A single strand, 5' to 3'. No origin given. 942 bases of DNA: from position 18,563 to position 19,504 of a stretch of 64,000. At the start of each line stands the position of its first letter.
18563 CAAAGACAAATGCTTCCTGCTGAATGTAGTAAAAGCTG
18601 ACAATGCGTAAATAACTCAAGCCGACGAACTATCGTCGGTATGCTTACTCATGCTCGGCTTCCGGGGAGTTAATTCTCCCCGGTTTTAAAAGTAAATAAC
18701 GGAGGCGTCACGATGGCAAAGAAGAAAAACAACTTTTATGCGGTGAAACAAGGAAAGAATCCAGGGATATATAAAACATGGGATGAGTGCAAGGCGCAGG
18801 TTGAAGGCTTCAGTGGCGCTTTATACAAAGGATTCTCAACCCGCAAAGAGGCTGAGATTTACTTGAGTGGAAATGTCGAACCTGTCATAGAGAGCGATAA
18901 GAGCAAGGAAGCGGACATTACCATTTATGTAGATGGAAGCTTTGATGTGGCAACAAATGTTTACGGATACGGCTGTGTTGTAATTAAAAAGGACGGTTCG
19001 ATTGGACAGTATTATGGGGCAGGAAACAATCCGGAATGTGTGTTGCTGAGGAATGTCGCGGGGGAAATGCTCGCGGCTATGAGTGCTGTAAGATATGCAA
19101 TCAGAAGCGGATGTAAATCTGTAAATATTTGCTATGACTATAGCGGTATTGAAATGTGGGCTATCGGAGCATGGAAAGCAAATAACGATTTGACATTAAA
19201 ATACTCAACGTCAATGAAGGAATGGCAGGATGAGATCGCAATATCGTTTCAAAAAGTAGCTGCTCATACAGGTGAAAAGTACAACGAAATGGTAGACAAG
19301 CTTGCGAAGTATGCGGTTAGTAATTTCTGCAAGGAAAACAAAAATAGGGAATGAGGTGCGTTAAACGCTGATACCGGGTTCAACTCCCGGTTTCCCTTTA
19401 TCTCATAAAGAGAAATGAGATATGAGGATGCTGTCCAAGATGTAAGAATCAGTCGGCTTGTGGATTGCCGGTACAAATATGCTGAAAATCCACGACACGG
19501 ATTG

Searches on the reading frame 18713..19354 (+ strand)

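Call 65: search_protein_families(library=pfam, proteins=[window:18713-19354:+], max_evalue=0.0001)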
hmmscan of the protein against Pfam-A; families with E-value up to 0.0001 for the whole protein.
window:18713-19354:+ (213 aa): 2 families
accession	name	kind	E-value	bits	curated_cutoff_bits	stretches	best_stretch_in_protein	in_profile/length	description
PF01693.22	Cauli_VI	-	2.7e-21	76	21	1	8-49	2-43/44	Ribonuclease H1 N-terminal domain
PF00075.30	RNase_H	-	1e-10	42.4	25.8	1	68-202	3-140/141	RNase H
